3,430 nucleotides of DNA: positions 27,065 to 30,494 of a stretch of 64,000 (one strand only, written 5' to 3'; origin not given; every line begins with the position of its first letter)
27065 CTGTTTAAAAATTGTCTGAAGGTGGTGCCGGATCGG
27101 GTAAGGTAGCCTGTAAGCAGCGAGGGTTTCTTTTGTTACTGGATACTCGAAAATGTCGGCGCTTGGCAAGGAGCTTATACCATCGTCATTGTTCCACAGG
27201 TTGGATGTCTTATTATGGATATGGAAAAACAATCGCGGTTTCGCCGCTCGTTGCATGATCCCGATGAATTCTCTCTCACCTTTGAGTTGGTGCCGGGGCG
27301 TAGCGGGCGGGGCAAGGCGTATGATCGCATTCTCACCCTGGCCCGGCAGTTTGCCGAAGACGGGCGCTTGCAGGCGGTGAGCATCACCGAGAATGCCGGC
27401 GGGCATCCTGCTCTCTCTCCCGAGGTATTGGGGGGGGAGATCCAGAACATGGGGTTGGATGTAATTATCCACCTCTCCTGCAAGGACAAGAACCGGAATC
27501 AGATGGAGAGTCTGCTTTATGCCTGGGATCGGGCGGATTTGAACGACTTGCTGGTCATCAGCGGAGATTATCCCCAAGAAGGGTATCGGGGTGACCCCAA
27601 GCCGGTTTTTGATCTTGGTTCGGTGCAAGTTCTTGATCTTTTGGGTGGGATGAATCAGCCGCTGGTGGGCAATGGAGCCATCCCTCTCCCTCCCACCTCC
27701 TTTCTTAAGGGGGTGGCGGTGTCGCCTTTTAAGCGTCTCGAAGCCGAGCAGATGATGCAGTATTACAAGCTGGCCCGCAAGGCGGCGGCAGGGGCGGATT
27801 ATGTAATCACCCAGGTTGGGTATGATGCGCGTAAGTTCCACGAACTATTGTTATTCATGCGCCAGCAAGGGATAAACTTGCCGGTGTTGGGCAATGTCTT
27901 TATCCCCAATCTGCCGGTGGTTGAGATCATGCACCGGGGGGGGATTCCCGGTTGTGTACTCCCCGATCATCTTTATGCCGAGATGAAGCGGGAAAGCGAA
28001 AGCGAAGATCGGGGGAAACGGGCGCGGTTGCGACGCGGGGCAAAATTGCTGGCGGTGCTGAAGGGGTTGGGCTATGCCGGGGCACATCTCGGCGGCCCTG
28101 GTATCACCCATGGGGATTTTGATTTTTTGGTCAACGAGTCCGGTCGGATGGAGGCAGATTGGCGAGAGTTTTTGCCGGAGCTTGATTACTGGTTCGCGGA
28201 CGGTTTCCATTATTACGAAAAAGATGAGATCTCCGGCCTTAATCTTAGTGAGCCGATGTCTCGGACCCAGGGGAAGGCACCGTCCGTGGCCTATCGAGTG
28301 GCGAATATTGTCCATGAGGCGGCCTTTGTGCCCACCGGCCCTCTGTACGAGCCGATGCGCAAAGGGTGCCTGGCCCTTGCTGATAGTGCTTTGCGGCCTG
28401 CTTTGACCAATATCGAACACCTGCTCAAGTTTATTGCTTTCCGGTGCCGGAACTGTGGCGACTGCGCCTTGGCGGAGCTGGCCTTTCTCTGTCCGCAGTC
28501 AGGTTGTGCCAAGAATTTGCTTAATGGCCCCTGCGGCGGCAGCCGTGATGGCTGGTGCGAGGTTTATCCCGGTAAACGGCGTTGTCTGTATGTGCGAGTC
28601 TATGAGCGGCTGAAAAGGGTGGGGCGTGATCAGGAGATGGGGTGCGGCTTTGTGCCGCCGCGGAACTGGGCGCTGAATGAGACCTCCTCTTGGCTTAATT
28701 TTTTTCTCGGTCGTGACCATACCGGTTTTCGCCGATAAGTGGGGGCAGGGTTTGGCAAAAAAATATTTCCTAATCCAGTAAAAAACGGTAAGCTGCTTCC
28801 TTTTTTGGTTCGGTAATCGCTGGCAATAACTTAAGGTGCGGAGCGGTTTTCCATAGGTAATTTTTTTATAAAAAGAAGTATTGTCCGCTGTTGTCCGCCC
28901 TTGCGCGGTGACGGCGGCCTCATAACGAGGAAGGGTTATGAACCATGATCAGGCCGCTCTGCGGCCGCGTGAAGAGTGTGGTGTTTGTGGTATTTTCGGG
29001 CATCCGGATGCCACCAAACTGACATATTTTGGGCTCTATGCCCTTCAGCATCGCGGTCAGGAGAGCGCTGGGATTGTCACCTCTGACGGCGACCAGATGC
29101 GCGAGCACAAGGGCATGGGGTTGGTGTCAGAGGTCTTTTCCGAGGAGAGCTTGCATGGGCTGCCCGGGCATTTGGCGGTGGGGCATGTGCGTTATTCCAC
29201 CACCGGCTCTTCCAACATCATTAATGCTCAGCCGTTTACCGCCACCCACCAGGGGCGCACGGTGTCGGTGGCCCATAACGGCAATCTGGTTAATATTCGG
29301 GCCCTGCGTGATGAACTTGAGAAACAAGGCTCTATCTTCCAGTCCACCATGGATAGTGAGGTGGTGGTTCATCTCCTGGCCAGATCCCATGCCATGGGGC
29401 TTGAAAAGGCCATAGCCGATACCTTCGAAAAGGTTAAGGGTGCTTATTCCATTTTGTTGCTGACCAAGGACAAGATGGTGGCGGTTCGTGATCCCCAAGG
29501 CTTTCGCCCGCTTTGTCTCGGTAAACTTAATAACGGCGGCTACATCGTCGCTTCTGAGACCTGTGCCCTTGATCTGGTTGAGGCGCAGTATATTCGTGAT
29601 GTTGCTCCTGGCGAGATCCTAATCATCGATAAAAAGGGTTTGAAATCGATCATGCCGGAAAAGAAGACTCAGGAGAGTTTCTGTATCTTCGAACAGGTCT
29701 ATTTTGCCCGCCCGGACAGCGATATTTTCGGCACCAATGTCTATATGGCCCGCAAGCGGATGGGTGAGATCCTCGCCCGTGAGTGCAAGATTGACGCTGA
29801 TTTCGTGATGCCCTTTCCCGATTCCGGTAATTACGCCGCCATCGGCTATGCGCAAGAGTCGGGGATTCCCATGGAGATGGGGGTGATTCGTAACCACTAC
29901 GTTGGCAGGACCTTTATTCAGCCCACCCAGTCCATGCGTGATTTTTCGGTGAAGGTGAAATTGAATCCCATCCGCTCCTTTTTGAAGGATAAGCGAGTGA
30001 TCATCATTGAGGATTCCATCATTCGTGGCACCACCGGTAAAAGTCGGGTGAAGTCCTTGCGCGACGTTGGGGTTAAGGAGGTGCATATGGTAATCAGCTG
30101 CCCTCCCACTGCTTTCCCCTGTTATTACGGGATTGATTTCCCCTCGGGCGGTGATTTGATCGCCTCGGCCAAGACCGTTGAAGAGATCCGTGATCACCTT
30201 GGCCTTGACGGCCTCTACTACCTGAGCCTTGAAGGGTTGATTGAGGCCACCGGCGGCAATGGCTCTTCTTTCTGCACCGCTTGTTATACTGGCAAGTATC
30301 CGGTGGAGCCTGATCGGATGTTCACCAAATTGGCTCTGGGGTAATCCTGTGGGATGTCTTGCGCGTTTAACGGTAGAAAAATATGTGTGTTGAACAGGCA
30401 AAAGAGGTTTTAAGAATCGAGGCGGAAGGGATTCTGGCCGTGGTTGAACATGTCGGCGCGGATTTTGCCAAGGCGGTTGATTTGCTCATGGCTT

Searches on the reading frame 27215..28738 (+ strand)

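Call 74: search_protein_families(library=ncbifam, proteins=[window:27215-28738:+], max_evalue=1e-10)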
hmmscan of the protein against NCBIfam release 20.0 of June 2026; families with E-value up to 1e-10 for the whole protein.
window:27215-28738:+ (507 aa): 3 families
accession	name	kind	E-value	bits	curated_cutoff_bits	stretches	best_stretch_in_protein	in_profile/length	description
NF006396.0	PRK08645.1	equivalog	7.5e-27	93.7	453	1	21-266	324-561/611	bifunctional homocysteine S-methyltransferase/methylenetetrahydrofolate reductase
TIGR00676.1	fadh2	equivalog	4.2e-16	59.1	293.7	1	22-291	2-257/275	methylenetetrahydrofolate reductase [NAD(P)H]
TIGR00677.1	fadh2_euk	equivalog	6.1e-12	45.5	310.05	0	166-257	133-224/281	methylenetetrahydrofolate reductase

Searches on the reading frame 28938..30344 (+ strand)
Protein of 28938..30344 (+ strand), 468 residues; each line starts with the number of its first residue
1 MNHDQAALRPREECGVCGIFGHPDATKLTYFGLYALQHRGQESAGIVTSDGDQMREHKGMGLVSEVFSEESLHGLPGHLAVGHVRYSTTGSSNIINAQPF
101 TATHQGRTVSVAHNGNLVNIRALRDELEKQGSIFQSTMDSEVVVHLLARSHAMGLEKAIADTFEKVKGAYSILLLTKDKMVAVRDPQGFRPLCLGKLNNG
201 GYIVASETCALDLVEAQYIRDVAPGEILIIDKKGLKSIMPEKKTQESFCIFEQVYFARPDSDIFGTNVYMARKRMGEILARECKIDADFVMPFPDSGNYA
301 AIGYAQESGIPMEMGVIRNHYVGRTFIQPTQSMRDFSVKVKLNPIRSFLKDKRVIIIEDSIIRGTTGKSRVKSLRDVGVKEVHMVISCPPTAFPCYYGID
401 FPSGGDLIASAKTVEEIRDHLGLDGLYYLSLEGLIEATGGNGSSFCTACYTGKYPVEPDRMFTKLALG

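Call 74: search_protein_families(library=ncbifam, proteins=[window:28938-30344:+], max_evalue=1e-10)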
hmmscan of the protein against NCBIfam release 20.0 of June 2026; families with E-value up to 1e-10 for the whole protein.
window:28938-30344:+ (468 aa): 6 families
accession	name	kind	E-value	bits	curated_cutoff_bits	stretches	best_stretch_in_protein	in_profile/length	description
TIGR01134.1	purF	equivalog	1.4e-159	532.1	350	1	14-455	1-432/432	amidophosphoribosyltransferase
NF001484.0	PRK00331.1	subfamily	1e-37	129.8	381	1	14-244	2-230/601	isomerizing glutamine--fructose-6-phosphate transaminase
TIGR01135.1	glmS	equivalog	9.2e-37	126.8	418.05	1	14-244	1-228/607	glutamine--fructose-6-phosphate transaminase (isomerizing)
TIGR01536.1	asn_synth_AEB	equivalog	7.2e-22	78.1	267.1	1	14-222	1-175/517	asparagine synthase (glutamine-hydrolyzing)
NF006949.0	PRK09431.1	equivalog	4.7e-15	55.1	499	1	81-237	46-190/554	asparagine synthase B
TIGR03108.1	eps_aminotran_1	hypoth_equivalog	1.3e-12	47.2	816.9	1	69-213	35-168/628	XrtA/PEP-CTERM system amidotransferase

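Call 75: find_homologous_proteins(query=window:28938-30344:+, max_evalue=1e-100)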
Query window:28938-30344:+ (468 aa): 7991 proteins with E <= 1e-100 among 8000 candidates; the best 120 are listed.
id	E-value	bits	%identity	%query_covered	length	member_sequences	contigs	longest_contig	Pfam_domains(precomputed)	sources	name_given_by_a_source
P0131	0.0e+0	1068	100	100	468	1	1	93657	PF13230.12,PF13522.12,PF13537.12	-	-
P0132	4.7e-289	977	91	100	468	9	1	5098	PF13230.12,PF13522.12,PF13537.12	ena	-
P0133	5.0e-285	963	89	100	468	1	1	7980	PF13230.12,PF13522.12,PF13537.12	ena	-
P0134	3.0e-278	941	87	100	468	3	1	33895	PF13230.12,PF13522.12,PF13537.12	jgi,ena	-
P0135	3.0e-274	928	86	100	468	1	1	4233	PF13230.12,PF13522.12,PF13537.12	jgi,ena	-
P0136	1.1e-264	896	82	100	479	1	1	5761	PF13230.12,PF13522.12,PF13537.12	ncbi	-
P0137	1.0e-260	883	81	100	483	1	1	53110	PF13230.12,PF13522.12,PF13537.12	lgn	-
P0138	5.9e-258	874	80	100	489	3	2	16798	PF13230.12,PF13522.12,PF13537.12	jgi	-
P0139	5.5e-256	868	78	100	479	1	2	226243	PF13230.12,PF13522.12,PF00310.27,PF13537.12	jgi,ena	-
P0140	1.1e-254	863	79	100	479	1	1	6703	PF13230.12,PF13522.12,PF13537.12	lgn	-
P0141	2.3e-253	859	79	100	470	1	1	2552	PF13230.12,PF13522.12,PF13537.12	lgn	-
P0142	3.3e-253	859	80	99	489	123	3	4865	PF13230.12,PF13522.12,PF00310.27,PF13537.12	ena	-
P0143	3.2e-252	855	78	100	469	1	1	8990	PF13230.12,PF13522.12,PF13537.12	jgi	jgi:amidophosphoribosyltransferase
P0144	4.1e-252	855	79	100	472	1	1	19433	PF13230.12,PF13522.12,PF00310.27,PF13537.12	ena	-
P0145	1.3e-251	853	77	100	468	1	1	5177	PF13230.12,PF13522.12,PF13537.12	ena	-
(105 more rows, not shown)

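Call 76: find_encoding_contigs(protein=P0134, flank=10000, max_places=2)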
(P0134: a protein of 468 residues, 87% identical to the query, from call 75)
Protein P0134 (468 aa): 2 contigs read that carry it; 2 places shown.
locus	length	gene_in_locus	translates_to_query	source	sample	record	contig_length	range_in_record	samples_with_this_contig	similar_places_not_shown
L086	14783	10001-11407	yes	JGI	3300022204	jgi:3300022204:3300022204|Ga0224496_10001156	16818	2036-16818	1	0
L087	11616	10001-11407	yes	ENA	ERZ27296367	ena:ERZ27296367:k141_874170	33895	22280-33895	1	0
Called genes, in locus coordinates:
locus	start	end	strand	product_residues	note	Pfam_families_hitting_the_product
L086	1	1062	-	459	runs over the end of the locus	PF01266:DAO (faint), PF01593:Amino_oxidase, PF13450:NAD_binding_8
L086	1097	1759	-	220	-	PF00149:Metallophos, PF12850:Metallophos_2, PF14582:Metallophos_3 (weak)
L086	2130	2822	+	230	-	-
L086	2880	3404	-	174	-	PF02572:CobA_CobO_BtuR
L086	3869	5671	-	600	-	PF01435:Peptidase_M48, PF14559:TPR_19 (faint), PF07719:TPR_2 (faint), PF13414:TPR_11 (faint), PF13431:TPR_17 (faint)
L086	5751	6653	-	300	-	PF00226:DnaJ (weak)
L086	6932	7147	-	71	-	-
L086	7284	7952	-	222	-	PF08241:Methyltransf_11, PF08242:Methyltransf_12 (faint), PF13649:Methyltransf_25 (weak)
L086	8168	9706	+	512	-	PF02219:MTHFR, PF12225:DUF5981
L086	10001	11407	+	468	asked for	PF13230:GATase_4 (weak), PF13522:GATase_6, PF13537:GATase_7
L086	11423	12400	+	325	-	PF01380:SIS, PF00571:CBS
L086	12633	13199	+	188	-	PF13746:Fer4_18 (faint), PF13183:Fer4_8, PF13187:Fer4_9 (weak), PF13534:Fer4_17, PF12838:Fer4_7 (weak), PF13237:Fer4_10, PF12838:Fer4_7 (weak), PF00037:Fer4 (weak), +6 more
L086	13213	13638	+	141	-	PF02662:FlpD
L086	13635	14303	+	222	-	PF12225:DUF5981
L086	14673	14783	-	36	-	?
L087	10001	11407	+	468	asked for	PF13230:GATase_4 (weak), PF13522:GATase_6, PF13537:GATase_7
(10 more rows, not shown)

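Call 77: find_encoding_contigs(protein=P0137, flank=10000, max_places=1)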
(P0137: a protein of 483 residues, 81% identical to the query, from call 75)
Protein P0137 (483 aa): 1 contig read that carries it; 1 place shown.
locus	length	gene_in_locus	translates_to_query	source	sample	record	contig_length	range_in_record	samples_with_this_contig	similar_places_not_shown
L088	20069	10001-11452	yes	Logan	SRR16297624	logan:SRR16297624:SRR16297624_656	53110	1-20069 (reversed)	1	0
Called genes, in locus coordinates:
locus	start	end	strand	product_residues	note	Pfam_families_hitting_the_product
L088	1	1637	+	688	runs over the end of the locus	PF02922:CBM_48, PF00128:Alpha-amylase, PF21156:ISOA1-3_C, PF21331:Isoamylase_C (weak)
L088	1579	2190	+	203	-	PF00657:Lipase_GDSL, PF13472:Lipase_GDSL_2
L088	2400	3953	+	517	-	PF01590:GAF, PF13185:GAF_2, PF00158:Sigma54_activat, PF14532:Sigma54_activ_2, PF00004:AAA, PF07724:AAA_2 (weak), PF07728:AAA_5, PF25601:AAA_lid_14, +2 more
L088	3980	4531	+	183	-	PF02677:QueH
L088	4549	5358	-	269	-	PF13512:TPR_18, PF13525:YfiO, PF13174:TPR_6 (faint), PF13432:TPR_16 (faint)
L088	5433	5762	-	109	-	PF00085:Thioredoxin, PF14595:Thioredoxin_9 (weak), PF13098:Thioredoxin_2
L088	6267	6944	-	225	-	PF13489:Methyltransf_23, PF08241:Methyltransf_11, PF13649:Methyltransf_25 (weak)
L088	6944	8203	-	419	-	PF16491:Peptidase_M48_N, PF01435:Peptidase_M48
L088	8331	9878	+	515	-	PF02219:MTHFR, PF12225:DUF5981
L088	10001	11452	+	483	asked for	PF13230:GATase_4 (weak), PF13522:GATase_6, PF13537:GATase_7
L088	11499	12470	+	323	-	PF01380:SIS, PF00571:CBS (weak)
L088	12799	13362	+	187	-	PF13187:Fer4_9 (faint), PF13534:Fer4_17, PF25160:LdpA_Fe-S-bd (faint), PF13183:Fer4_8, PF13484:Fer4_16 (weak), PF13237:Fer4_10 (weak), PF14697:Fer4_21 (weak), PF12838:Fer4_7 (weak), +5 more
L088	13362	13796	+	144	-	PF02662:FlpD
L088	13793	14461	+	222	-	PF12225:DUF5981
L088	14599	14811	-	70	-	-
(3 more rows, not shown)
